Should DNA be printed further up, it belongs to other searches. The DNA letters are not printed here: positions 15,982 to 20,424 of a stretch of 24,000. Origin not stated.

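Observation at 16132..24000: Tightly coupled three-gene operon: NERD/tandem-kinase/P-loop giant + 519-aa protein + >720-aa protein; candidate undescribed defence system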

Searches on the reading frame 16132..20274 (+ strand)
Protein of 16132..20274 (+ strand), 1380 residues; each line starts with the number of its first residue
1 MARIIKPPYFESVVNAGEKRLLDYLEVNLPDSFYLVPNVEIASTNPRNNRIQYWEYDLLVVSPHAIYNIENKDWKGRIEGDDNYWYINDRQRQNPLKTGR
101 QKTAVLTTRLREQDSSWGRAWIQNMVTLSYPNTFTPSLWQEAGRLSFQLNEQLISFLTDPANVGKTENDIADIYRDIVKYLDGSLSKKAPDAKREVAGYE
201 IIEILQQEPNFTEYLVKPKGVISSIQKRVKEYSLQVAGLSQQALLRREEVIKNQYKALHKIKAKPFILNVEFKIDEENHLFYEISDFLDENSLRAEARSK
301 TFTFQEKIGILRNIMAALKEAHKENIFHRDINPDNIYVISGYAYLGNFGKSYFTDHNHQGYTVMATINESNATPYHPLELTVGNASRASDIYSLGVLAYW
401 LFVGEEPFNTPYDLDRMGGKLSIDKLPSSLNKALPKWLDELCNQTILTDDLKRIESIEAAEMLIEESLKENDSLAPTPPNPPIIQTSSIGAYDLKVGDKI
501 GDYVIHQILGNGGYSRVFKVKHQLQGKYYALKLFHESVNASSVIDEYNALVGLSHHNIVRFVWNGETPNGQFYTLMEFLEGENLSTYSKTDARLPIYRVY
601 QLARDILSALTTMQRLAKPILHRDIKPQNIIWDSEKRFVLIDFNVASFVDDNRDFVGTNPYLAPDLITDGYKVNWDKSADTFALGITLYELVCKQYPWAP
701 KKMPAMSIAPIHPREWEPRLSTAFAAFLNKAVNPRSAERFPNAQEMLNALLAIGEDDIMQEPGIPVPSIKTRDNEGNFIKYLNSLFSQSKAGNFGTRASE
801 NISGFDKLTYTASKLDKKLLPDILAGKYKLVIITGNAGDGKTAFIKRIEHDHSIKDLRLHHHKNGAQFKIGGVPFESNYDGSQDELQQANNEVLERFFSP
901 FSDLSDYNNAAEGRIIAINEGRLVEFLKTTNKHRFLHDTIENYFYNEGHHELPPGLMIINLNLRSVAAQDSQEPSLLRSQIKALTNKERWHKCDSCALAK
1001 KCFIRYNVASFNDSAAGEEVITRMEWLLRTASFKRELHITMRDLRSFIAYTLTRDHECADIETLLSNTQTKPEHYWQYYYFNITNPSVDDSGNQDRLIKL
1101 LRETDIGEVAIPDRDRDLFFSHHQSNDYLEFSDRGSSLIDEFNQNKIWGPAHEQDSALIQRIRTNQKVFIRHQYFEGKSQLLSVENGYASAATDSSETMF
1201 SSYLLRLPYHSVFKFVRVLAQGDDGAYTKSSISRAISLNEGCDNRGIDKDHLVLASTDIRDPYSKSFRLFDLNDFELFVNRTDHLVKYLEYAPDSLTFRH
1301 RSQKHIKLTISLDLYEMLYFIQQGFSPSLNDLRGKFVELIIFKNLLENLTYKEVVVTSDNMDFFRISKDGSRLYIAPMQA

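Call 8: search_protein_families(library=pfam, proteins=[window:16132-20271:+], max_evalue=0.1)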
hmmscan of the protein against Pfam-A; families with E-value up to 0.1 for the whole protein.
window:16132-20271:+ (1380 aa): 9 families
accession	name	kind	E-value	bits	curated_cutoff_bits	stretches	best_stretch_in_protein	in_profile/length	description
PF00069.31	Pkinase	-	1.8e-54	185.4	31.7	2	503-748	1-259/263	Protein kinase domain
PF07714.23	PK_Tyr_Ser-Thr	-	6.3e-24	85.1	23.1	2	505-697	3-204/258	Protein tyrosine and serine/threonine kinase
PF08378.17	NERD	-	3e-15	57.1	22.1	1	15-128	3-110/111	Nuclease-related domain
PF01636.29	APH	-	6.2e-10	39.7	23.2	2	512-617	7-111/239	Phosphotransferase enzyme family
PF17667.7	Pkinase_fungal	-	2.7e-06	26.8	24.1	1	607-669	293-367/387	Fungal protein kinase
PF13095.12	FTA2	-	8e-05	22.8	30.2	0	505-537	26-56/214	Kinetochore Sim4 complex subunit FTA2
PF03109.22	ABC1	-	0.00042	20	22.9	1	575-651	146-219/244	ABC1 atypical kinase-like domain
PF06293.20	Kdo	-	0.0011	18.9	21.3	0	576-644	96-167/207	Lipopolysaccharide kinase (Kdo/WaaP) family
PF20720.3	nSTAND3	-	0.024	14.8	27.2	1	827-856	16-45/155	Novel STAND NTPase 3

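Call 9: search_protein_families(library=ncbifam, proteins=[window:16132-20271:+], max_evalue=0.1)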
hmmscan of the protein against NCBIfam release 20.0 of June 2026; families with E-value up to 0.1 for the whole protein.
window:16132-20271:+ (1380 aa): 19 families
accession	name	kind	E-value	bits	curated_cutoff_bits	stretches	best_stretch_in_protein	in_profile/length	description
NF047741.1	antiphage_MADS6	equivalog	3e-231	769.2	460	2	1-615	1-609/612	methylation-associated defense system protein kinase MAD6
NF033442.0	BREX_PglW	equivalog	8.7e-69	232.5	990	1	53-749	46-765/1391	BREX system serine/threonine kinase PglW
NF033483.0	PknB_PASTA_kin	equivalog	5.5e-51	174.2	450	2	503-764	9-279/563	Stk1 family PASTA domain-containing Ser/Thr kinase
NF052427.1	StpK7MSMEG_1200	equivalog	1.1e-26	93.5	900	2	499-749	5-264/601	serine/threonine protein kinase StpK7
NF038150.1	lanthi_synth_IV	equivalog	3e-20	72.2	650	2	568-707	264-405/851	class IV lanthionine synthetase LanL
NF043056.1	T4SS_LegK1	equivalog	2.1e-17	62.9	550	2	530-691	112-283/516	Dot/Icm T4SS effector kinase LegK1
TIGR03903.1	TOMM_kin_cyc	equivalog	9.3e-15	53.5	705.75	2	551-654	33-137/1267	TOMM system kinase/cyclase fusion protein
NF009651.0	PRK13184.1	equivalog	1.2e-11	43.4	839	2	291-469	100-292/932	serine/threonine-protein kinase PknD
NF038151.1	lanthi_synth_III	equivalog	1.3e-10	40.4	575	2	545-691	272-422/833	class III lanthionine synthetase LanKC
TIGR03724.2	arch_bud32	equivalog_domain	1.4e-09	37.7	125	2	572-654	68-139/193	KEOPS complex kinase/ATPase Bud32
NF011464.0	PRK14879.1-7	equivalog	2.9e-09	37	246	2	242-355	45-153/221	Kae1-associated kinase Bud32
NF053615.1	SerThrKinAfsKStmc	equivalog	2.5e-06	26.4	1300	1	594-688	109-203/809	protein serine/threonine kinase AfsK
NF011462.0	PRK14879.1-3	equivalog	0.00026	20.8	174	0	619-683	102-163/192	Kae1-associated kinase Bud32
NF007174.0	PRK09605.1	equivalog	0.00069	18.2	447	0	255-358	387-480/535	bifunctional N(6)-L-threonylcarbamoyladenine synthase/serine/threonine protein kinase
NF002475.0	PRK01723.1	equivalog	0.00072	18.6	142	0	619-645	163-189/241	3-deoxy-D-manno-octulosonic acid kinase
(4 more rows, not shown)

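Call 10: search_protein_families(library=padloc, proteins=[window:16132-20271:+], max_evalue=0.1)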
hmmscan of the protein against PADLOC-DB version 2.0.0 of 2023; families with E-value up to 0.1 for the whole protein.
window:16132-20271:+ (1380 aa): 43 families (the best 25 are shown)
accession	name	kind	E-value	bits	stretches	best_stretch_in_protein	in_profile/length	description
PDLC02512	PglW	-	9e-68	227.3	1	52-749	48-768/1403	PglW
PDLC04138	mad6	-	5.1e-60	202.1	2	499-751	49-311/659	mads_6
PDLC04042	PD-T4-6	-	1.4e-59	200.2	2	501-756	9-275/292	-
PDLC04053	PD-T4-6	-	1.5e-59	200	2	497-768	5-286/311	-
PDLC04054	PD-T4-6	-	9e-52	174.6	2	500-758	9-278/347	-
PDLC04047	PD-T4-6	-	2.9e-50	169.2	2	500-772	9-291/327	-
PDLC04060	PD-T4-6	-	1.3e-47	160.8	2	502-757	9-273/486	-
PDLC04043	PD-T4-6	-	1e-46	157.9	2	495-762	9-286/452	-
PDLC03920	MkoA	-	1.6e-46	157.2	2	501-754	8-278/1112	-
PDLC04057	PD-T4-6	-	4.1e-44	149.3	2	501-758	8-275/443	-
PDLC03921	MkoA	-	3e-43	145.8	2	14-465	10-477/1607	-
PDLC04061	PD-T4-6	-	1.1e-42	145.3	2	501-750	16-280/510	-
PDLC04041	PD-T4-6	-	1.1e-41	141.5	2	493-751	20-291/443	-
PDLC04039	PD-T4-6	-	5.9e-41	138.9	2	491-753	4-275/458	-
PDLC04045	PD-T4-6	-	9.5e-41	137.9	2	503-750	35-295/350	-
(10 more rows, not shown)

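Call 28: find_encoding_contigs(protein=window:16132-20274:+, flank=10000, max_places=4)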
Protein window:16132-20274:+ (1380 aa): no gene with exactly this product is on record in the collection.

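Call 33: search_solved_structures(query=window:16132-20271:+, max_evalue=0.01)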
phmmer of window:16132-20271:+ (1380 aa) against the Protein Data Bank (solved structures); distinct sequences matched with E-value up to 0.01: 1890 (the best 60 are shown).
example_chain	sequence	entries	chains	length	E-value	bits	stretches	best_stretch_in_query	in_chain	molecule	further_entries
4an2_A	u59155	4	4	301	3.5e-20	74.4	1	509-752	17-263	DUAL SPECIFICITY MITOGEN-ACTIVATED PROTEIN KINASE KINASE 1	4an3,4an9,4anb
1fot_A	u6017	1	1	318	6.2e-19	70.2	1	501-698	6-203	CAMP-DEPENDENT PROTEIN KINASE TYPE 1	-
3sls_A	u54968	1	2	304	7.5e-19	69.9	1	501-752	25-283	Dual specificity mitogen-activated protein kinase kinase 1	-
9axh_A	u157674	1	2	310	8.1e-19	69.8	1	501-752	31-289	Dual specificity mitogen-activated protein kinase kinase 1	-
5yt3_A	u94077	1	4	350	8.7e-19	69.7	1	501-702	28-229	Mitogen-activated protein kinase kinase 1, isoform CRA_d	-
7b3m_A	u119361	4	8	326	9.5e-19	69.6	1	501-752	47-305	Dual specificity mitogen-activated protein kinase kinase 1,Dual specificity mitogen-activa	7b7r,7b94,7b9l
7f2x_A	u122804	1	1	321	9.8e-19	69.5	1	501-752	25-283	MEK1 F11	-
9tyg_A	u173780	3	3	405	1.2e-18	69.3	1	501-702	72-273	Dual specificity mitogen-activated protein kinase kinase 1,Uncharacterized protein,Dual sp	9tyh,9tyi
4cqg_A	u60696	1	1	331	1.8e-18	68.7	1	502-705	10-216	Maternal embryonic leucine zipper kinase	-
4bfm_A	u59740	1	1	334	1.8e-18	68.6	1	502-705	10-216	MATERNAL EMBRYONIC LEUCINE ZIPPER KINASE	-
4umt_A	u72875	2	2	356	2.2e-18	68.4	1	500-705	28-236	MATERNAL EMBRYONIC LEUCINE ZIPPER KINASE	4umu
4umq_A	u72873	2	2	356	2.3e-18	68.3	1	500-705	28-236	MATERNAL EMBRYONIC LEUCINE ZIPPER KINASE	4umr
2r0i_A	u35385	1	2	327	2.3e-18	68.3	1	499-770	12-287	Serine/threonine-protein kinase MARK2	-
9axm_A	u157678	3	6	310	2.4e-18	68.2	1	501-752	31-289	Dual specificity mitogen-activated protein kinase kinase 1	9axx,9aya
3orn_A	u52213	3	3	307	2.6e-18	68.2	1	509-751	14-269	Dual specificity mitogen-activated protein kinase kinase 1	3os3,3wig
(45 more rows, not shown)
